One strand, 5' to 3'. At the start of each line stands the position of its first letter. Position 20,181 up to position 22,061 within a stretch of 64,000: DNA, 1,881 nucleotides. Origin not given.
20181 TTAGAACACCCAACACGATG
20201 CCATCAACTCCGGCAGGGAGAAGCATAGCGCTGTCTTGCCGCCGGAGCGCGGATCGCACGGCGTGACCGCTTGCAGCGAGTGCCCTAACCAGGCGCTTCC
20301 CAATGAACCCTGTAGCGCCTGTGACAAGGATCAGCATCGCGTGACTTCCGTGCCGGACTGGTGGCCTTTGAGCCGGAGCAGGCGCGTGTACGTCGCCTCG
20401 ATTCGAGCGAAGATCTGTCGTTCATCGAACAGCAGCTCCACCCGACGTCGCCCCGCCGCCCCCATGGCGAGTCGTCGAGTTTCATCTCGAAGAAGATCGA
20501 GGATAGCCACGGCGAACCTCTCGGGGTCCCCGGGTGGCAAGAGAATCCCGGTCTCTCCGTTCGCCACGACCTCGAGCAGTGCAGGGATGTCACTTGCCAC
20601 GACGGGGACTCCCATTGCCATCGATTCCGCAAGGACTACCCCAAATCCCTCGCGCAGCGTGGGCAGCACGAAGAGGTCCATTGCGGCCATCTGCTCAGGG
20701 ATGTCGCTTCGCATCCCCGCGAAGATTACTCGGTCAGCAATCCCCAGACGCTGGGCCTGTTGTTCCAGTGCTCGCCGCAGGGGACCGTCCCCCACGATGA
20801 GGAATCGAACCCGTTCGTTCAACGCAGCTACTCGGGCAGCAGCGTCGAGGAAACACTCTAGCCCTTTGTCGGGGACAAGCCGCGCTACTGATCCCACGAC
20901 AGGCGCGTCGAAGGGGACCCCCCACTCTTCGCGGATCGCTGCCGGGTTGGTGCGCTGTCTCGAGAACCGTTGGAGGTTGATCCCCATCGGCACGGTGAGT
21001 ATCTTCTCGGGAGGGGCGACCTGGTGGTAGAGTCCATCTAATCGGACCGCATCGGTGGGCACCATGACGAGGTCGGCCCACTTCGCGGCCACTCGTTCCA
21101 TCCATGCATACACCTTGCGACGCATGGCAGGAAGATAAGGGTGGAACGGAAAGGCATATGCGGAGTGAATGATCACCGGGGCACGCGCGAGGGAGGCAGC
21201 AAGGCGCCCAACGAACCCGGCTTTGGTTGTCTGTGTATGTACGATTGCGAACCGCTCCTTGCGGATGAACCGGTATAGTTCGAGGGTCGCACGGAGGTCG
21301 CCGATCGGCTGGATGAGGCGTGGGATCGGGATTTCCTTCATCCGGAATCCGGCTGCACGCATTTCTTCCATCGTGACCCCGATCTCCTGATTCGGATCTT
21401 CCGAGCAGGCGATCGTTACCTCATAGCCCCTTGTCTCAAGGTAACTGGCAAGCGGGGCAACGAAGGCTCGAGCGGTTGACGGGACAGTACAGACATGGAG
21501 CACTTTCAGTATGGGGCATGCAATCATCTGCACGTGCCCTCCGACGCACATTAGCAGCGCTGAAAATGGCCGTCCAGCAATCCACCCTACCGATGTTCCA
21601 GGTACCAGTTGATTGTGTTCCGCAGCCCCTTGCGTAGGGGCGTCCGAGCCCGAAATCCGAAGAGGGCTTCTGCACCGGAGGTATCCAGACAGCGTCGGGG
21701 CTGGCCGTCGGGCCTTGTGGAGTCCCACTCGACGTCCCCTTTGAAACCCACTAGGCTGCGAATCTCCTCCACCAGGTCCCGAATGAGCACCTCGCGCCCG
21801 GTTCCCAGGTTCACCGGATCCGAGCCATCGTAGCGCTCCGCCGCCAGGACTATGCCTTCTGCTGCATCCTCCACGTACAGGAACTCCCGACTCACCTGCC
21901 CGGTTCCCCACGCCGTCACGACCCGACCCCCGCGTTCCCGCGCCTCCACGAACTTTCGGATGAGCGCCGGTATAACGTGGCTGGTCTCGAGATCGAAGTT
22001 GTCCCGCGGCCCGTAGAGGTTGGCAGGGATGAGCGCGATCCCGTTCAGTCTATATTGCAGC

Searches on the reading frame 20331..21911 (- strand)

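Call 54: search_protein_families(library=ncbifam, proteins=[window:20331-21911:-], max_evalue=1e-10)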
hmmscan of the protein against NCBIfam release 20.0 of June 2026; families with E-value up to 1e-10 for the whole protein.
window:20331-21911:- (526 aa): 28 families (the best 25 are shown)
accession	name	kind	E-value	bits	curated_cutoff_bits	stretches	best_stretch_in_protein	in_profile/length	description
TIGR03088.1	stp2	hypoth_equivalog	5.1e-47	160.7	409.05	1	204-512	65-374/374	TIGR03088 family PEP-CTERM/XrtA system glycosyltransferase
NF041876.1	EPS_EpsE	equivalog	4e-35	121.8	400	1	277-499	160-384/389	exopolysaccharide biosynthesis GT4 family glycosyltransferase EpsE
TIGR03999.1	thiol_BshA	equivalog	4.4e-34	118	273.7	1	295-512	160-374/375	N-acetyl-alpha-D-glucosaminyl L-malate synthase BshA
TIGR04063.1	stp3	hypoth_equivalog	2e-29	102.7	442.05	1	263-512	142-396/397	TIGR04063 family PEP-CTERM/XrtA system glycosyltransferase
TIGR03449.1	mycothiol_MshA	equivalog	3.4e-28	98.7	462.5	1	219-492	101-385/406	D-inositol-3-phosphate glycosyltransferase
TIGR02149.1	glgA_Coryne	subfamily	2e-27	96.3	302.4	1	219-509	82-388/391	glycogen synthase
NF047684.1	TeichurnBiosyTuaC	equivalog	3.1e-23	82.4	550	1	305-511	188-389/391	teichuronic acid biosynthesis protein TuaC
NF053787.1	GlcN_PG_synth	equivalog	4.7e-22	78.3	480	1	280-512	145-360/361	N-acetylglucosaminyl phosphatidylglycerol synthase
NF011726.0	PRK15179.1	equivalog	9.9e-22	77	733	1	335-463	515-644/694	Vi polysaccharide biosynthesis protein TviE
TIGR04047.1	MSMEG_0565_glyc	hypoth_equivalog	1.1e-20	74.1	259.85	1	267-482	128-347/373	MSMEG_0565 family glycosyltransferase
NF038011.1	PelF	equivalog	1.1e-19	70.9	100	1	259-507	238-488/489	GT4 family glycosyltransferase PelF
NF038295.1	EPS_HpsP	equivalog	3.6e-18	65.7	550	1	305-510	179-386/388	hormogonium polysaccharide biosynthesis glycosyltransferase HpsP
NF038298.1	EPS_HpsO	equivalog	1.1e-17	63.9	575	1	309-498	176-374/388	hormogonium polysaccharide biosynthesis glycosyltransferase HpsO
NF012034.0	PRK15490.1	equivalog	1.8e-16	59.7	813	1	338-458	400-520/578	Vi polysaccharide biosynthesis glycosyltransferase TviE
TIGR04005.1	wcaL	equivalog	3.7e-16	59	537.6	1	282-503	177-398/406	colanic acid biosynthesis glycosyltransferase WcaL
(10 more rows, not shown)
